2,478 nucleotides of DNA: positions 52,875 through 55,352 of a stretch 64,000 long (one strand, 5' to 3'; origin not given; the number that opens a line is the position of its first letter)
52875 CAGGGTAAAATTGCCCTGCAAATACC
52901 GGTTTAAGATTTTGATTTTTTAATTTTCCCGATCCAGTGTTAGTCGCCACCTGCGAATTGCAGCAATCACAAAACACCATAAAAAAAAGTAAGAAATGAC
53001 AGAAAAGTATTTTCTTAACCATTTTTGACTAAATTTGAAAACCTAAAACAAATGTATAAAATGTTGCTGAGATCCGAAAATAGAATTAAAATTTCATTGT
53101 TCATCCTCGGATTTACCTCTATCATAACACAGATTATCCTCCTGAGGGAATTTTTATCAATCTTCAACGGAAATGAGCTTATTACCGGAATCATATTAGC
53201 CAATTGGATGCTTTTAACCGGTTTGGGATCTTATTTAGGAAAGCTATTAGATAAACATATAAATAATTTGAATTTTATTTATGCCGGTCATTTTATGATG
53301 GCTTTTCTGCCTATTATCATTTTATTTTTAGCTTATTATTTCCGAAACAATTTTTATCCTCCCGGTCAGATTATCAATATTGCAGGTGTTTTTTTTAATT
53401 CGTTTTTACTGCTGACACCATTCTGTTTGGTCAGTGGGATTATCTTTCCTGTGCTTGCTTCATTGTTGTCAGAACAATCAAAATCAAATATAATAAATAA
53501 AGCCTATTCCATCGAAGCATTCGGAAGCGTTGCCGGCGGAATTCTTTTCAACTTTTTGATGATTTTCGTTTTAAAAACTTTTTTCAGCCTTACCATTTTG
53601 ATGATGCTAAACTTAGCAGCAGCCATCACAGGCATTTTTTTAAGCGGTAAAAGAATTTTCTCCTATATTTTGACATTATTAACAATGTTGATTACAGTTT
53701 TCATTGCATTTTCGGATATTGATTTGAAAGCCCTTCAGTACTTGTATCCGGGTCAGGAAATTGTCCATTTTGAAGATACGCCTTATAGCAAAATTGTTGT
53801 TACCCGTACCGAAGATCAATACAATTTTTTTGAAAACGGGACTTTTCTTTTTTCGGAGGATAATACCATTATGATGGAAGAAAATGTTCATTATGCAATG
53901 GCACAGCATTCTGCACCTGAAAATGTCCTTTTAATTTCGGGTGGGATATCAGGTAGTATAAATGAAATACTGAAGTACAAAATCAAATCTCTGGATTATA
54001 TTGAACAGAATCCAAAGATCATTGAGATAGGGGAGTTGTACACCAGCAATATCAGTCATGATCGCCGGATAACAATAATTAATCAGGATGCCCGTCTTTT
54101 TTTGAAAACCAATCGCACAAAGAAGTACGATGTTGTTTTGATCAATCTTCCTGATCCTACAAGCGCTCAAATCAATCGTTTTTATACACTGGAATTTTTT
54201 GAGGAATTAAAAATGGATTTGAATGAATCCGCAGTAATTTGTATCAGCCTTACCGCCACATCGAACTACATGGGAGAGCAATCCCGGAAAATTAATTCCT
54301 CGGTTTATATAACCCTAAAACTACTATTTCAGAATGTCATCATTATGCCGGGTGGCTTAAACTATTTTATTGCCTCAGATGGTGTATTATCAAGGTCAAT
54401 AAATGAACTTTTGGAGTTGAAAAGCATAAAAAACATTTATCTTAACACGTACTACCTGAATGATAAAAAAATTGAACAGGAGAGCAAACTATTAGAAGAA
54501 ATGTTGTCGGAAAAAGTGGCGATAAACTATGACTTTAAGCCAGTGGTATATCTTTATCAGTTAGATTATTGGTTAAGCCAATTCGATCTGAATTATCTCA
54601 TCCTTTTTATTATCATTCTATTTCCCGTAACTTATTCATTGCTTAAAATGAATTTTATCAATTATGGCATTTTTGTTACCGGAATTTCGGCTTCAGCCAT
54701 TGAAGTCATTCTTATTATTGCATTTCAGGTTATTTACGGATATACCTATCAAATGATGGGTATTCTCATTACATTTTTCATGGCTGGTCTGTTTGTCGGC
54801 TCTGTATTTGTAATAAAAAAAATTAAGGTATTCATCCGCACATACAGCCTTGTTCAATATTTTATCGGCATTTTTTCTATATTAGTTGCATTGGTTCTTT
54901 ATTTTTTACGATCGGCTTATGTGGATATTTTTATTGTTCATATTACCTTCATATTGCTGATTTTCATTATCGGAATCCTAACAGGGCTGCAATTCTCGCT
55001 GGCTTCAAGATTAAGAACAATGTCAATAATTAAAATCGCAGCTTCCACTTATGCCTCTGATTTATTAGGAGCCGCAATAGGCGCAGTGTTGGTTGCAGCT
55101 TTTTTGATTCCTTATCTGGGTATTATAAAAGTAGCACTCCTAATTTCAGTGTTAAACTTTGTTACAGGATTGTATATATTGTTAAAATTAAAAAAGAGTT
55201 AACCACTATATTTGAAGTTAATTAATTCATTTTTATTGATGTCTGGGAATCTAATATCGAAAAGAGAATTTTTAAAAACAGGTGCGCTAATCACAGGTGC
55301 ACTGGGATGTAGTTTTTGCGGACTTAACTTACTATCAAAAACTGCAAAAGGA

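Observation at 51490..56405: AmmeMemoRadiSam-type locus that appears to be exported and is wired to a spermidine-synthase-like membrane protein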

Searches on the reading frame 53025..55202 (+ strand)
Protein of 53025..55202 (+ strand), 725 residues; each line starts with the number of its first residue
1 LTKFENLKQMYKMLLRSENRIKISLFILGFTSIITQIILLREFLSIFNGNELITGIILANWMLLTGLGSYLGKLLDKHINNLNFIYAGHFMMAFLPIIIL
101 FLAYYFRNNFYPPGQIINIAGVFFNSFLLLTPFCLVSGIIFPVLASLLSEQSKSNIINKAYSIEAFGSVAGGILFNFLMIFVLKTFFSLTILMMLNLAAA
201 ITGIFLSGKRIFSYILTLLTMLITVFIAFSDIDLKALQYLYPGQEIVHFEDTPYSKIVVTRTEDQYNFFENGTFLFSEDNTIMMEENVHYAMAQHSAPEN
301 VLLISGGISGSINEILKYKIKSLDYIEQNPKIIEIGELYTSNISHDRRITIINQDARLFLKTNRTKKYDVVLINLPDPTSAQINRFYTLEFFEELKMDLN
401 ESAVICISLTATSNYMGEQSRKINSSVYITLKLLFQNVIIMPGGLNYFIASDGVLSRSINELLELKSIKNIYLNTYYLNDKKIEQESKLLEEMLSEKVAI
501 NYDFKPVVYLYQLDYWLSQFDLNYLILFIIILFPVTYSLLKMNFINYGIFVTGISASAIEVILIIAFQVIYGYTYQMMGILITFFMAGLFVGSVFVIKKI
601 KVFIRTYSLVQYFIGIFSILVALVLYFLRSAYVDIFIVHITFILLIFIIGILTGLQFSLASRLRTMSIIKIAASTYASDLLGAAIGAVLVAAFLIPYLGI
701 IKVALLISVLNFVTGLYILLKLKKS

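Call 3: search_protein_families(library=ncbifam, proteins=[window:53025-55202:+], max_evalue=0.01)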
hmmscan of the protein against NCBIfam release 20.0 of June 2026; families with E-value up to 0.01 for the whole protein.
window:53025-55202:+ (725 aa): 6 families
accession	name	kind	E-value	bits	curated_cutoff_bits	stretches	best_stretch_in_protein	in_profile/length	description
NF002956.0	PRK03612.1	equivalog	2.3e-56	191.3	472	2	13-420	14-426/522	polyamine aminopropyltransferase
NF002010.0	PRK00811.1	equivalog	1.5e-25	90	260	1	241-477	20-264/287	polyamine aminopropyltransferase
TIGR00417.1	speE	equivalog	4.9e-18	65.3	249.55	1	244-477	17-257/271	spermidine synthase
NF002435.0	PRK01581.1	equivalog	1.5e-17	63.8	537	1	232-408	87-268/374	polyamine aminopropyltransferase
NF037959.1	MFS_SpdSyn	subfamily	4.2e-11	42.3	40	1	119-438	92-409/480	fused MFS/spermidine synthase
NF003380.0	PRK04457.1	equivalog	1.3e-05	24.4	304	1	298-414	70-185/265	polyamine aminopropyltransferase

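Call 4: search_protein_families(library=pfam, proteins=[window:53025-55202:+], max_evalue=0.01)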
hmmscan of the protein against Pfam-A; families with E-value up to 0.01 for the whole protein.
window:53025-55202:+ (725 aa): 1 family
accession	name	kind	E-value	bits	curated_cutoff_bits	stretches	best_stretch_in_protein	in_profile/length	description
PF01564.23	Spermine_synth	-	1e-16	61.5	22.9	1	286-408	7-131/186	Spermine/spermidine synthase domain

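Call 31: find_homologous_proteins(query=window:53061-55199:+, max_evalue=1e-10)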
Query window:53061-55199:+ (713 aa): 1230 proteins with E <= 1e-10 among 8000 candidates; the best 120 are listed.
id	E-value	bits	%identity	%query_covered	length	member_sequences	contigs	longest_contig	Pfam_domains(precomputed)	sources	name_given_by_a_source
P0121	0.0e+0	1493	100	100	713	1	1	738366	PF01564.24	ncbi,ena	-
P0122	0.0e+0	1230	81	100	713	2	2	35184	PF01564.24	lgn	-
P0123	0.0e+0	1133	73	100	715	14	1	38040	PF01564.24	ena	-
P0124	0.0e+0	1103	70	100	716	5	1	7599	PF01564.24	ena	-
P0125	0.0e+0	1069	68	100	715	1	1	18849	PF01564.24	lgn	-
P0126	0.0e+0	1068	68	100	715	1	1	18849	PF01564.24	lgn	-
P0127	0.0e+0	1067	68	100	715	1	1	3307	PF01564.24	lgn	-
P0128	0.0e+0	1043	68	100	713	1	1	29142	PF01564.24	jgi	jgi:spermidine synthase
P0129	0.0e+0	1012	69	94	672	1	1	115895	PF01564.24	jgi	jgi:spermidine synthase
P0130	1.7e-294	997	63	100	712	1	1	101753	PF01564.24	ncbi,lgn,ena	-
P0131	1.5e-292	990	63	100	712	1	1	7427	PF01564.24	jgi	jgi:spermidine synthase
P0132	4.9e-290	982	87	75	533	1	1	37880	PF01564.24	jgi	jgi:spermidine synthase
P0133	1.7e-273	928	61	100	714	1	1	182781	PF01564.24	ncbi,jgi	jgi:spermidine synthase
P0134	3.2e-272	923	61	100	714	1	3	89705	PF01564.24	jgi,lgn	-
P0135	6.8e-272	922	60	100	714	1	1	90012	PF01564.24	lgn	-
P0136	1.3e-259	882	58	100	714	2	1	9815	PF01564.24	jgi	-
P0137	2.2e-259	881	58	100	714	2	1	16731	PF01564.24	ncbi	-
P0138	7.7e-258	876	58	100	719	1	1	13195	PF01564.24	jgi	jgi:spermidine synthase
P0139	1.0e-254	865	56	100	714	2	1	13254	PF01564.24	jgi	-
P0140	1.0e-247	842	56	100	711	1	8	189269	PF01564.24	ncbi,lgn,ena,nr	ncbi:MAG: fused MFS/spermidine synthase [Bacteroidales bacterium]|nr:fused MFS/spermidine synthase [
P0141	2.6e-247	841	56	100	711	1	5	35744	PF01564.24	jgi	jgi:spermidine synthase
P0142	3.5e-247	841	56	100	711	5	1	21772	PF01564.24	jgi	-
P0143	1.4e-246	839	56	100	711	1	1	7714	PF01564.24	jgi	jgi:spermidine synthase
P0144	3.7e-246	837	56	97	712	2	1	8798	PF01564.24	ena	-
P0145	6.7e-246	836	54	100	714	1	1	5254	PF01564.24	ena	-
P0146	1.3e-245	835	56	100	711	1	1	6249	PF01564.24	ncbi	-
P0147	2.2e-245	835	54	100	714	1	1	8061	PF01564.24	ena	-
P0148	3.5e-244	831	54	100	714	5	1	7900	PF01564.24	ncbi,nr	ncbi:MAG: fused MFS/spermidine synthase [Bacteroidales bacterium]|nr:fused MFS/spermidine synthase [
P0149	6.9e-244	830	55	100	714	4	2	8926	PF01564.24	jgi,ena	-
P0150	6.9e-244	830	54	100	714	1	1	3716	PF01564.24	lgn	-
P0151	9.7e-244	829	56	100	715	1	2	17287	PF01564.24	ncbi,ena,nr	ncbi:MAG: fused MFS/spermidine synthase [Bacteroidales bacterium]|nr:fused MFS/spermidine synthase [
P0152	3.1e-243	828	56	100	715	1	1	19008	PF01564.24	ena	-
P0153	6.2e-241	820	55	100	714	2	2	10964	PF01564.24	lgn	-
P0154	6.2e-239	813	54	100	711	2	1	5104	PF01564.24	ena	-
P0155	1.3e-237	809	53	100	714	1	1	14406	PF01564.24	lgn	-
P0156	2.5e-237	808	54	100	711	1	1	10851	PF01564.24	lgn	-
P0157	4.6e-234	797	53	100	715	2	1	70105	PF01564.24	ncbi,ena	-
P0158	1.7e-231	789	53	100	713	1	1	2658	PF01564.24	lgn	-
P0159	3.0e-230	785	53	100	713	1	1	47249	PF01564.24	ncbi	ncbi:MAG: fused MFS/spermidine synthase [Bacteroidales bacterium]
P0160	4.9e-227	774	52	100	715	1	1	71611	PF01564.24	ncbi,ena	-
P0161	2.5e-226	772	51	100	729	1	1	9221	PF01564.24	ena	-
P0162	3.8e-225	768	51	100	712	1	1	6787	PF01564.24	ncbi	-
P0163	1.1e-222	760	50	100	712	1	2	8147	PF01564.24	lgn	-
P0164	1.6e-222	759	51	100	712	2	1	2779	PF01564.24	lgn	-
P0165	1.0e-217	743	49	100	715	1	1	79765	PF01564.24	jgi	jgi:spermidine synthase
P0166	1.1e-216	740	50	100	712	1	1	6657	PF01564.24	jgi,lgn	-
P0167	7.4e-216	737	49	100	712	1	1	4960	PF01564.24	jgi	jgi:spermidine synthase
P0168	7.9e-215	734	49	100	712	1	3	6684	PF01564.24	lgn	-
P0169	1.8e-214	732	49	100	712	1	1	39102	PF01564.24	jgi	-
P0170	7.5e-214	730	50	100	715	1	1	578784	PF01564.24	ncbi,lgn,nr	ncbi:MAG: fused MFS/spermidine synthase [Bacteroidetes bacterium]|nr:fused MFS/spermidine synthase [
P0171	1.3e-213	730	49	100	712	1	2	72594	PF01564.24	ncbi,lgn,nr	ncbi:MAG: hypothetical protein K9G76_11280 [Bacteroidales bacterium]|nr:hypothetical protein [Bacter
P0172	3.3e-212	725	48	100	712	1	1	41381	PF01564.24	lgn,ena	-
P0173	4.9e-212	724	49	100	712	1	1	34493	PF01564.24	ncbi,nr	ncbi:MAG: hypothetical protein K8S16_08680 [Bacteroidales bacterium]|nr:hypothetical protein [Bacter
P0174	9.9e-210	717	48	100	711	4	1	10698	PF01564.24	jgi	jgi:spermidine synthase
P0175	2.1e-208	712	48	99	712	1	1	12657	PF01564.24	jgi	-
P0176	5.0e-208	711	47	100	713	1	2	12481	PF01564.24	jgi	-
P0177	4.1e-205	702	47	98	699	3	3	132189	PF01564.24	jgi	-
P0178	4.3e-205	701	49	99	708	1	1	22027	PF01564.24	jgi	jgi:spermidine synthase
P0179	1.1e-204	700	47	100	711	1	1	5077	PF01564.24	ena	-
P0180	3.6e-203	695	48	99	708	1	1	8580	PF01564.24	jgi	-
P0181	1.2e-200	687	47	100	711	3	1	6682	PF01564.24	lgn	-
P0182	1.4e-200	687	47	100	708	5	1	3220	PF01564.24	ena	-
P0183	4.3e-199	682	48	100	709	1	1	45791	PF01564.24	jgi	-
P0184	7.4e-197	674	48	99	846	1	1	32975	PF01564.24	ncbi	ncbi:MAG: fused MFS/spermidine synthase [Bacteroidota bacterium]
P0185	4.2e-196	672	48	99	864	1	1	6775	PF01564.24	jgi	-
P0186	4.6e-196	672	48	98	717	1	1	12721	PF01564.24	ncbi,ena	-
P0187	5.5e-196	671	49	99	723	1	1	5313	PF01564.24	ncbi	-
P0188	7.1e-195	668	46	99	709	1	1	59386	PF01564.24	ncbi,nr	ncbi:MAG: fused MFS/spermidine synthase [Bacteroidales bacterium]|nr:fused MFS/spermidine synthase [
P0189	2.9e-194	666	48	97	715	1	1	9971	PF01564.24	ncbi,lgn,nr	ncbi:MAG: fused MFS/spermidine synthase [Ignavibacteriales bacterium]|nr:fused MFS/spermidine syntha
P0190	9.1e-194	664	49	97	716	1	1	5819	PF01564.24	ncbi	-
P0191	1.7e-193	663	47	96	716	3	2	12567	PF01564.24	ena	-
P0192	2.0e-193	663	45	100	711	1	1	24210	PF01564.24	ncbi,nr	ncbi:MAG: fused MFS/spermidine synthase [Bacteroidales bacterium]|nr:fused MFS/spermidine synthase [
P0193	5.0e-193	662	47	97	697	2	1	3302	PF01564.24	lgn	-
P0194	7.2e-192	658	49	99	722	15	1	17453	PF01564.24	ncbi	-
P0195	1.1e-191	657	48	100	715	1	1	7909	PF01564.24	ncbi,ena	-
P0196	2.0e-190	653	45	100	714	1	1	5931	PF01564.24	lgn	-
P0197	3.8e-190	652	46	96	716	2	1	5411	PF01564.24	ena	-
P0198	4.7e-190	652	45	100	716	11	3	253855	PF01564.24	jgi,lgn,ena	-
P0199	6.4e-190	651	44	100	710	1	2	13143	PF01564.24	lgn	-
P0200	7.5e-189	648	47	99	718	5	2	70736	PF01564.24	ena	-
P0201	1.1e-188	647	47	100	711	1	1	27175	PF01564.24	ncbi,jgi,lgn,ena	-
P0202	6.6e-188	645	47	99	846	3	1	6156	PF01564.24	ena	-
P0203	2.3e-187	643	47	97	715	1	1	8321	PF01564.24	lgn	-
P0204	3.1e-187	642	45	100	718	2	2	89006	PF01564.24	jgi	-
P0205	4.3e-187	642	45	98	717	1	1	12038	PF01564.24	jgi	jgi:spermidine synthase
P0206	2.1e-186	640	45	100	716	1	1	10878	PF01564.24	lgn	-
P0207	4.0e-186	639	47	97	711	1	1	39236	PF01564.24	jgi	jgi:spermidine synthase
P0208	5.8e-186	638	44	99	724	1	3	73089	PF01564.24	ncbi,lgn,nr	ncbi:MAG: fused MFS/spermidine synthase [candidate division KSB1 bacterium]|nr:fused MFS/spermidine 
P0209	1.5e-185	637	46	98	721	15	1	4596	PF01564.24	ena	-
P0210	1.6e-185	637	46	100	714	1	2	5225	PF01564.24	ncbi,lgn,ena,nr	ncbi:MAG: hypothetical protein K8R41_12185 [Bacteroidales bacterium]|nr:hypothetical protein [Bacter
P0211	1.8e-185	637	46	99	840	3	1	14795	PF01564.24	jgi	-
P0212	2.0e-185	636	46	99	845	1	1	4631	PF01564.24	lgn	-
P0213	2.1e-185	636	46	98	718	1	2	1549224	PF01564.24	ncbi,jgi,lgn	-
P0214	6.8e-185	635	45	99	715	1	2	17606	PF01564.24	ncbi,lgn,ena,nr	ncbi:MAG: fused MFS/spermidine synthase [Bacteroidales bacterium]|nr:fused MFS/spermidine synthase [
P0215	2.4e-184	633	45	99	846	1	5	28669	PF01564.24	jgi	jgi:spermidine synthase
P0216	2.7e-184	633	45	99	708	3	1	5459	PF01564.24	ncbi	-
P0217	1.0e-183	631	45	100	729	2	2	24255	PF01564.24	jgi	-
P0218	3.9e-183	629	46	99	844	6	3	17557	PF01564.24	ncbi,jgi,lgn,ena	-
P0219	5.4e-183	628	45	99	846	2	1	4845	PF01564.24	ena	-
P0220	7.6e-183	628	45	96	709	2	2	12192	PF01564.24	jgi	jgi:spermidine synthase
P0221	1.4e-182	627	44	96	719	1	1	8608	PF01564.24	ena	-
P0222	1.4e-182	627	43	99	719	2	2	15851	PF01564.24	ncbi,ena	ncbi:MAG: fused MFS/spermidine synthase [Bacteroidota bacterium]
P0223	1.9e-182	627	44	100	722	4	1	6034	PF01564.24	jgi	jgi:spermidine synthase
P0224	1.9e-182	627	45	99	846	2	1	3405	PF01564.24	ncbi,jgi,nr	ncbi:MAG: hypothetical protein DRJ01_15315 [Bacteroidetes bacterium]|nr:MAG: hypothetical protein DR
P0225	2.8e-182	626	44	99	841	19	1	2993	PF01564.24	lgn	-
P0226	3.8e-182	626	45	99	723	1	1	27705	PF01564.24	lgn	-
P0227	5.7e-182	625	46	100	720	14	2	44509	PF01564.24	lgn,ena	-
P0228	1.3e-181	624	45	99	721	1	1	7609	PF01564.24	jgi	jgi:spermidine synthase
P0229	6.9e-181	622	44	98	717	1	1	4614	PF01564.24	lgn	-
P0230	9.7e-181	621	45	97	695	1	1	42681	PF01564.24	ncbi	-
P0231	1.5e-180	620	45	98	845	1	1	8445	PF01564.24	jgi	jgi:spermidine synthase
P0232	1.6e-180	620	45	100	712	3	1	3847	PF01564.24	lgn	-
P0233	1.7e-180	620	44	100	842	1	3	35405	PF01564.24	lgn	-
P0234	2.5e-180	620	44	100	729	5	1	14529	PF01564.24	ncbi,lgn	ncbi:MAG: fused MFS/spermidine synthase [Bacteroidota bacterium]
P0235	3.5e-180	619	44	99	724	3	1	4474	PF01564.24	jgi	jgi:spermidine synthase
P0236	3.6e-180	619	44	100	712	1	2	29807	PF01564.24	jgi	jgi:spermidine synthase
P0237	6.0e-180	618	44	96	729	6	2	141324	PF01564.24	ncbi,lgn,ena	-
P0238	6.6e-180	618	45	98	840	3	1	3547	PF01564.24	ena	-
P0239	9.1e-180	618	43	98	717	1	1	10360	PF01564.24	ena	-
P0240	9.9e-180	618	42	96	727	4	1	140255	PF01564.24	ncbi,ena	-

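Call 34: find_related_loci(query=A2, collection=metagenome_contigs, flank=6000)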
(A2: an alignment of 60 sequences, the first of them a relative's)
Query A2 (713 aa) in metagenome_contigs; peptide patterns used: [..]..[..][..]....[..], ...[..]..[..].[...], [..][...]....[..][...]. (x = any residue, [..] = any of these).
600 stretches matched a pattern (row limit reached: there are more); 570 encode a relative of the query (tblastn E <= 1e-3); the best 80 are kept; 80 distinct loci.
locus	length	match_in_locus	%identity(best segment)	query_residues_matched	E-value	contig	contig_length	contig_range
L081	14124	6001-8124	46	1-711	0e+0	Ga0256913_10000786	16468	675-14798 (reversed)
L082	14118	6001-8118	44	6-712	0e+0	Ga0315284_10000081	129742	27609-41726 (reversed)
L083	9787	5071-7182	45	8-712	0e+0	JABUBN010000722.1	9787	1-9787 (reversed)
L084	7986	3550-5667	43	6-712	0e+0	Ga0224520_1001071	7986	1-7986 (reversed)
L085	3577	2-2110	45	1-711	0e+0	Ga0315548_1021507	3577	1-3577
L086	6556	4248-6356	42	8-711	0e+0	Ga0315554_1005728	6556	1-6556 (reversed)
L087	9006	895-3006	44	8-712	0e+0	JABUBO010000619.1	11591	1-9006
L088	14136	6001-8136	41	1-713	0e+0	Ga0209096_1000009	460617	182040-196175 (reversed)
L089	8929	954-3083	43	1-712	0e+0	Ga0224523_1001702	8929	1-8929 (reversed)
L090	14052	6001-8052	43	15-699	3e-178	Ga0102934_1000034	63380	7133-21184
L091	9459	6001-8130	44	8-711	6e-178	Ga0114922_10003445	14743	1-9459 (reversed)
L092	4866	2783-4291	53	1-503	0e+0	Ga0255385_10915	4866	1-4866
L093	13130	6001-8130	43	1-711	1e-175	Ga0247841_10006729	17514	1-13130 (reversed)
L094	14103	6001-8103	42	11-712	4e-173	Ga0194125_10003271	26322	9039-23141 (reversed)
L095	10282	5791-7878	40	8-704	3e-168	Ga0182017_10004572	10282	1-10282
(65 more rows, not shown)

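Call 43: predict_structure(alignment_id=A2)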
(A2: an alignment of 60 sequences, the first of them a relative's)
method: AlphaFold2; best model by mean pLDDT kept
length: 713 residues; sequences in the alignment: 60
mean_pLDDT: 84.2   pTM: 0.85
mean pLDDT of the five models: 84.2, 82.5, 82.4, 82.1, 81.3
residues with pLDDT >= 90: 243; 70-90: 389; 50-70: 74; < 50: 7
segments of 3 or more residues with pLDDT < 50: 1-3, 402-404
pLDDT, mean of each block of 10 residues (from residue 1): 69 94 90 69 87 90 77 89 92 72 63 87 93 88 88 94 85 89 92 87 91 87 85 87 85 82 76 88 92 74 90 87 79 82 84 88 68 79 90 81 64 86 90 88 89 85 82 86 78 73 65 61 66 89 92 84 86 95 89 92 95 82 85 96 93 85 90 87 84 93 88 64
secondary structure, 60 per line:
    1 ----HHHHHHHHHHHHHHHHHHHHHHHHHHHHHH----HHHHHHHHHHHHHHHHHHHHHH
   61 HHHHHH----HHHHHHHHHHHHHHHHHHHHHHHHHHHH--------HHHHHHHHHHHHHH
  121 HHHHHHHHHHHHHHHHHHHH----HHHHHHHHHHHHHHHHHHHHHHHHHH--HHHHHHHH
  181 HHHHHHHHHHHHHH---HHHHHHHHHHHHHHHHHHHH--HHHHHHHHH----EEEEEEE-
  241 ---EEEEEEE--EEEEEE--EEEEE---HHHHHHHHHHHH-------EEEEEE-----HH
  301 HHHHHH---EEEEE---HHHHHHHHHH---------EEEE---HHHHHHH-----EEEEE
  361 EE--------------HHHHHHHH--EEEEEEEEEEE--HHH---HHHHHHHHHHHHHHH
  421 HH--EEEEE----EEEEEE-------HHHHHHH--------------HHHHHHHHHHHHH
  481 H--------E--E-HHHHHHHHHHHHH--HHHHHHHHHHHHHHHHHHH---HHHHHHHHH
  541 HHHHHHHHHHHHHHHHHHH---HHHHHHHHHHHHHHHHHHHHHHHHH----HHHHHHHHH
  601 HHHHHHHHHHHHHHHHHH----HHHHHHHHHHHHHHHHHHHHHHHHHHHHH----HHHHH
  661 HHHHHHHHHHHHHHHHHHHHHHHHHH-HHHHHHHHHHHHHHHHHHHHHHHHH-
elements in order (helices of 4 or more, strands of 3 or more residues): H5-34 H39-66 H71-98 H107-140 H145-170 H173-194 H198-217 H220-228 E233-239 E244-250 E253-258 E261-265 H269-280 E288-293 H299-306 E310-314 H318-327 E337-340 H344-350 E356-362 H377-384 E387-397 H406-422 E425-429 E434-439 H447-453 H468-481 H495-507 H510-528 H532-559 H563-587 H592-618 H623-651 H656-686 H688-712
